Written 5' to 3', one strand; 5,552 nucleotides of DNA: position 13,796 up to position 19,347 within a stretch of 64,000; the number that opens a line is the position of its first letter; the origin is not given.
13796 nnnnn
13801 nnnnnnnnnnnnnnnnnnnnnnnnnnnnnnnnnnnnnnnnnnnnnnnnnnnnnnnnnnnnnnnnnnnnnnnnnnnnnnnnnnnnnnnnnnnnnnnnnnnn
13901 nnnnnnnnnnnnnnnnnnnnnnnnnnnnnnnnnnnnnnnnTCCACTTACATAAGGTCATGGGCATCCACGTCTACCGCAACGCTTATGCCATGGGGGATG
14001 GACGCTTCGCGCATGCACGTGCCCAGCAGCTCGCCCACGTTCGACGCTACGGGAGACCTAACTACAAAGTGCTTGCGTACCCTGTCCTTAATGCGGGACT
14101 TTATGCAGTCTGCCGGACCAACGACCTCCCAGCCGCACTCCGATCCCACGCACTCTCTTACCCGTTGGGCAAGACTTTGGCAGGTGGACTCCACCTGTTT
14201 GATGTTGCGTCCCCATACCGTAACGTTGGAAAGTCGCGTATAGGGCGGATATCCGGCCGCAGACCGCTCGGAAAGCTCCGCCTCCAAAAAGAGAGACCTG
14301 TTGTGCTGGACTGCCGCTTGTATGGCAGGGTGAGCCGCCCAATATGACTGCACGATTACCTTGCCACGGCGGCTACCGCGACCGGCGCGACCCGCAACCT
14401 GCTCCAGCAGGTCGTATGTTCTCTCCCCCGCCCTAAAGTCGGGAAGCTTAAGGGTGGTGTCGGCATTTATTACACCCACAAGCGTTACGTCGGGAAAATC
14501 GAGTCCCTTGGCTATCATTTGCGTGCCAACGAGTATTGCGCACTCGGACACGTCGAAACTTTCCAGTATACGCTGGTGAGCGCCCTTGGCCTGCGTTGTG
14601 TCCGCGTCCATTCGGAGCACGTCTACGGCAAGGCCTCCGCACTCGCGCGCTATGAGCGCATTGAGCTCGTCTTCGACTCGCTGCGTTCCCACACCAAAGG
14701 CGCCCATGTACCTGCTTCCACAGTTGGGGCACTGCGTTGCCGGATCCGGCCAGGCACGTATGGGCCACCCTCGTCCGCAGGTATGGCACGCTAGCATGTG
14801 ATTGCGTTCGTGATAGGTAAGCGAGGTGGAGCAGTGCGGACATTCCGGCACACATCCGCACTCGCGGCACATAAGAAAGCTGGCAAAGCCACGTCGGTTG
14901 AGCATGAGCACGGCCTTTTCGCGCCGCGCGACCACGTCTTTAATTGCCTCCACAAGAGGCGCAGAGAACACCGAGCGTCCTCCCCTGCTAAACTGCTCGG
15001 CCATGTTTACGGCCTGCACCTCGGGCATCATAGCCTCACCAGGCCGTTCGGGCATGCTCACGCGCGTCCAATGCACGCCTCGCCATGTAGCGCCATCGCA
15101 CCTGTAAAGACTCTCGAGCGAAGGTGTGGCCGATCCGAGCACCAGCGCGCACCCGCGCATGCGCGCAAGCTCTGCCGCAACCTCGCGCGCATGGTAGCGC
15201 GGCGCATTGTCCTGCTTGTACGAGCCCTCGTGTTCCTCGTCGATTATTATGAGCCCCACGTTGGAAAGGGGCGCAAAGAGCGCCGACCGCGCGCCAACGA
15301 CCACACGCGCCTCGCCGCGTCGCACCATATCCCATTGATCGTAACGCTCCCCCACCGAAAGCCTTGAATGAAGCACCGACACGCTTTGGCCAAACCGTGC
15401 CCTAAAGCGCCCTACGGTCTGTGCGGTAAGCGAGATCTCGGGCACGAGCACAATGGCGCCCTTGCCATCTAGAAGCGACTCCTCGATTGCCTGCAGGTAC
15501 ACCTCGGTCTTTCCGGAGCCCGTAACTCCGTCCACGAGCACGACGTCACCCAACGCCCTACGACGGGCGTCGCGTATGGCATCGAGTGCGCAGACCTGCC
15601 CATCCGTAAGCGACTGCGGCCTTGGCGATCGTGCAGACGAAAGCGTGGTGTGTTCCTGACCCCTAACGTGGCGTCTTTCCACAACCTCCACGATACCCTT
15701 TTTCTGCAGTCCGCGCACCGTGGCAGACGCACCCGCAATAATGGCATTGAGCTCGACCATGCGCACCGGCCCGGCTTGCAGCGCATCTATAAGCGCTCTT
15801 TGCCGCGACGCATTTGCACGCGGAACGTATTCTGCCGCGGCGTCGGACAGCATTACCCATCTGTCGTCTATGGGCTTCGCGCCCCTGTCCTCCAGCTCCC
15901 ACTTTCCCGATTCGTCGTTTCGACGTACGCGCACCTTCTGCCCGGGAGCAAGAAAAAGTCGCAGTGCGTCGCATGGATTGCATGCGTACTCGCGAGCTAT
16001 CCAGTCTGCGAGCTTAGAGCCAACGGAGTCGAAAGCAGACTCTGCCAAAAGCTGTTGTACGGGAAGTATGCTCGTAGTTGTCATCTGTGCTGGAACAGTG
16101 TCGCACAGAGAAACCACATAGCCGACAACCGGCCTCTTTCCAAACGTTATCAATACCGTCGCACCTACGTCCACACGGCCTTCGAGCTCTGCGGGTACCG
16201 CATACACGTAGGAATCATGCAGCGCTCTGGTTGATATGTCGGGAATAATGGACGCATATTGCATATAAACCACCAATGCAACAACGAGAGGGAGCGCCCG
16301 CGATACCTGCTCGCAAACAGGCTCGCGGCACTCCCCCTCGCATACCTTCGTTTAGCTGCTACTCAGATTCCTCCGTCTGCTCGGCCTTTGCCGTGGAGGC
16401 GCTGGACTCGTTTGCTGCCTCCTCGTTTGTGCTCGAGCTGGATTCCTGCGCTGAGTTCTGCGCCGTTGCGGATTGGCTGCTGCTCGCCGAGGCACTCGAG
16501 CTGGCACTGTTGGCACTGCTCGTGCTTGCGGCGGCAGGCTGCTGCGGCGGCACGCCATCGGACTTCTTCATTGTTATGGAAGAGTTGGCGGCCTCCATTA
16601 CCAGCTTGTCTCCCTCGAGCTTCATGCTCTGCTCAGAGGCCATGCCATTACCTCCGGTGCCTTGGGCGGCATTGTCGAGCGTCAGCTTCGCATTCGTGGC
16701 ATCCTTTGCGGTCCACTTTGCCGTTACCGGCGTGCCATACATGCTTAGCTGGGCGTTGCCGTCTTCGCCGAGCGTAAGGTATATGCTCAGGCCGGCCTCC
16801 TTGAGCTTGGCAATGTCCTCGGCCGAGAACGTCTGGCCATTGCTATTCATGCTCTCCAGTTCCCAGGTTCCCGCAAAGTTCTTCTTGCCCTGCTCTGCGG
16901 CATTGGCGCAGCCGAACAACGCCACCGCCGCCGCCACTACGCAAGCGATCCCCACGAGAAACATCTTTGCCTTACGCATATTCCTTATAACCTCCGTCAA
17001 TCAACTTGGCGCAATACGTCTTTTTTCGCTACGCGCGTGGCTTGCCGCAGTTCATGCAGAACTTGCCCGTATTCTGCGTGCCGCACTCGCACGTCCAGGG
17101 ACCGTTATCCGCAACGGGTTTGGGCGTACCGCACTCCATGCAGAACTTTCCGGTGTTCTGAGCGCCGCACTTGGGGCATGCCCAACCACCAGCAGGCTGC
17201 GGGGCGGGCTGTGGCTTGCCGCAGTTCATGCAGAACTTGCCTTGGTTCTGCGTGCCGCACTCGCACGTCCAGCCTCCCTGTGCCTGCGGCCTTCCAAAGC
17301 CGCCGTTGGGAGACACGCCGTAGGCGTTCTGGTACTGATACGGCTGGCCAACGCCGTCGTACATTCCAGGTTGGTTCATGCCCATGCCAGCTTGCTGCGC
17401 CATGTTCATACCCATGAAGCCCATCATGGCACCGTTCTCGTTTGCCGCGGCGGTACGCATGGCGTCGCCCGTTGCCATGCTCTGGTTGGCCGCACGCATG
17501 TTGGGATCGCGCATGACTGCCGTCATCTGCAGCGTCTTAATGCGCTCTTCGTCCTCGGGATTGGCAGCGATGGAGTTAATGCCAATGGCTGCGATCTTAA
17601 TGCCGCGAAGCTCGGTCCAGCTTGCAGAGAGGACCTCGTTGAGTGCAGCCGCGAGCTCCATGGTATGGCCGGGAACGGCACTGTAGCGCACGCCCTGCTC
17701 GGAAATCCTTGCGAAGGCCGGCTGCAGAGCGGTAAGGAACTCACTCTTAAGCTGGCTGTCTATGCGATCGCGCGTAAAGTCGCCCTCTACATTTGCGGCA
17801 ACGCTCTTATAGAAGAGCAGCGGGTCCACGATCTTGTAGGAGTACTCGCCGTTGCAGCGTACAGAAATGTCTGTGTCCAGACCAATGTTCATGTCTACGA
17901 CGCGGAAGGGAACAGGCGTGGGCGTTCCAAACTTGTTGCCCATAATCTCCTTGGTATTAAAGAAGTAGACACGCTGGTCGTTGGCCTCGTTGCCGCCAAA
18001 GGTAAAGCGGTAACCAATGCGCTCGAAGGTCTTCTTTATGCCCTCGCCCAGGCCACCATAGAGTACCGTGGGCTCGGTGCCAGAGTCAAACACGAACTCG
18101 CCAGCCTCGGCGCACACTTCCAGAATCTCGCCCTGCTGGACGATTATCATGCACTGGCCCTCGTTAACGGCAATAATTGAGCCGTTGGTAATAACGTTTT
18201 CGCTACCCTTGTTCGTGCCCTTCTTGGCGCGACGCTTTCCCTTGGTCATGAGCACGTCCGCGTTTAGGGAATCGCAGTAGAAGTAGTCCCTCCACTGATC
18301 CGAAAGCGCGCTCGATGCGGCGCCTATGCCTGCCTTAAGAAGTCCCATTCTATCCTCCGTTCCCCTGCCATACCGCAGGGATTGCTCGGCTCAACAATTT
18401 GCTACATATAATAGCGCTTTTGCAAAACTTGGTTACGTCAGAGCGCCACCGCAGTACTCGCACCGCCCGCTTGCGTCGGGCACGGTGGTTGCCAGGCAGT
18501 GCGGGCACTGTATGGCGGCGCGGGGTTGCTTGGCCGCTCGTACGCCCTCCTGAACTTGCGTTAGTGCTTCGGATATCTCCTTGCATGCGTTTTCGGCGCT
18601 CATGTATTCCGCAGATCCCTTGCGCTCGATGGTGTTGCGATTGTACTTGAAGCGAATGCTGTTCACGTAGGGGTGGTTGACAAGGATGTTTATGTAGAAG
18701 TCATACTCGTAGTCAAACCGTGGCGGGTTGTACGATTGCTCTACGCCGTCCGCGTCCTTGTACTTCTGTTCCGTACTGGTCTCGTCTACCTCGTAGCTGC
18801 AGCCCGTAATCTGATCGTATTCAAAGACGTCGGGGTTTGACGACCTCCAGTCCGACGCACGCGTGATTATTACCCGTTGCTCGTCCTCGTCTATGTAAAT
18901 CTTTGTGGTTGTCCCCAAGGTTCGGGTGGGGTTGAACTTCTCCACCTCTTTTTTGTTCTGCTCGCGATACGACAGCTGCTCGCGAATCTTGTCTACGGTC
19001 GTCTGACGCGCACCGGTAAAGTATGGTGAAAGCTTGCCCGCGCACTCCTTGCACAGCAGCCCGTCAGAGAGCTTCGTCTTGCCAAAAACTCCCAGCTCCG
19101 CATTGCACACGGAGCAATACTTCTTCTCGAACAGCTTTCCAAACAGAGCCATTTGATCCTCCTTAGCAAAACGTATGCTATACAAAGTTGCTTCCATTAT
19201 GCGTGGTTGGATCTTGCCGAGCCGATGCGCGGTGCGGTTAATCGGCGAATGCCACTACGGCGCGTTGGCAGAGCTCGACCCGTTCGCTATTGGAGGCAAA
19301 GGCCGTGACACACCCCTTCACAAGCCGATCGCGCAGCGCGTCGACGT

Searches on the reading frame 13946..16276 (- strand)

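Call 56: search_protein_families(library=pfam, proteins=[window:13946-16276:-], max_evalue=0.000001)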
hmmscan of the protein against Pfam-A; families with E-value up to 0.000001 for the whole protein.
window:13946-16276:- (776 aa): 5 families
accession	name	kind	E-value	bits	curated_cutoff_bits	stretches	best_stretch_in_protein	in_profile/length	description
PF00270.35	DEAD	-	1.6e-19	70.7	26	1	243-389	14-163/167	DEAD/DEAH box helicase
PF04851.21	ResIII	-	1.7e-14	54.5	22.5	1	223-386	4-163/164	Type III restriction enzyme, res subunit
PF17764.6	PriA_3primeBD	-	6e-13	48.9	22.7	1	18-109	7-95/96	3'DNA-binding domain (3'BD)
PF00271.37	Helicase_C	-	1.5e-12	48.2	23.5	1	545-633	38-108/110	Helicase conserved C-terminal domain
PF18074.6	PriA_C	-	3.1e-11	44.4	26.9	1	678-771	1-94/95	Primosomal protein N C-terminal domain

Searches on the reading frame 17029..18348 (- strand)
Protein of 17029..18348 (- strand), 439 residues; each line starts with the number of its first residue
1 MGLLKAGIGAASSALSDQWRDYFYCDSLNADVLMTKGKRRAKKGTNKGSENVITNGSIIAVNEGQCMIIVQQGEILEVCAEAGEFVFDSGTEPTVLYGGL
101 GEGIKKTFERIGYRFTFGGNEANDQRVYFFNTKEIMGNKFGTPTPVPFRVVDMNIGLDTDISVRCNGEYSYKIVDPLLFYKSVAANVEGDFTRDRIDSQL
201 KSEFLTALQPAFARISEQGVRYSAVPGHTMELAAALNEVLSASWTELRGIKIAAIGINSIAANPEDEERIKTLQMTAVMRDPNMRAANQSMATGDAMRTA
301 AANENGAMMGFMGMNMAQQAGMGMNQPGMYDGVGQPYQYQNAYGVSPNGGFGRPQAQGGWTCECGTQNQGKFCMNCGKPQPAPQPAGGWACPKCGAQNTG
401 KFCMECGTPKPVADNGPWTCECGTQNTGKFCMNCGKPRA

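Call 13: search_protein_families(library=pfam, proteins=[window:17029-18348:-], max_evalue=0.01)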
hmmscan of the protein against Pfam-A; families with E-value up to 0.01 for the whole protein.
window:17029-18348:- (439 aa): 3 families
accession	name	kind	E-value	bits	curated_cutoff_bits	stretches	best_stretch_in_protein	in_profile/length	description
PF13421.11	Band_7_1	-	2.7e-17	63.5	24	1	50-271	8-204/211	SPFH domain-Band 7 family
PF13240.11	Zn_Ribbon_1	-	0.00089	19.4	25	0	391-409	2-22/23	zinc-ribbon domain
PF12773.13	DZR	-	0.0051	17.4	27.3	0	389-412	13-36/45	Double zinc ribbon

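Call 58: search_protein_families(library=padloc, proteins=[window:17029-18348:-], max_evalue=0.001)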
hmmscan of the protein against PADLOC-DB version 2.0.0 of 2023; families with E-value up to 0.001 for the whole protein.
window:17029-18348:- (439 aa): 0 families

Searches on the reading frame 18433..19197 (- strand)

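Call 13: search_protein_families(library=pfam, proteins=[window:18433-19197:-], max_evalue=0.01)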
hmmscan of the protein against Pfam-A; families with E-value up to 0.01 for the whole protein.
window:18433-19197:- (254 aa): 1 family
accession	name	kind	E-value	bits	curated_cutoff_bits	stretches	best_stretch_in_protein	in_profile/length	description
PF14471.11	DUF4428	-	1.8e-14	53.8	27.8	1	28-74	2-51/51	Domain of unknown function (DUF4428)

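Call 58: search_protein_families(library=padloc, proteins=[window:18433-19197:-], max_evalue=0.001)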
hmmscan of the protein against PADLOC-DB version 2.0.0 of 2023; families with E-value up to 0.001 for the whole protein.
window:18433-19197:- (254 aa): 0 families
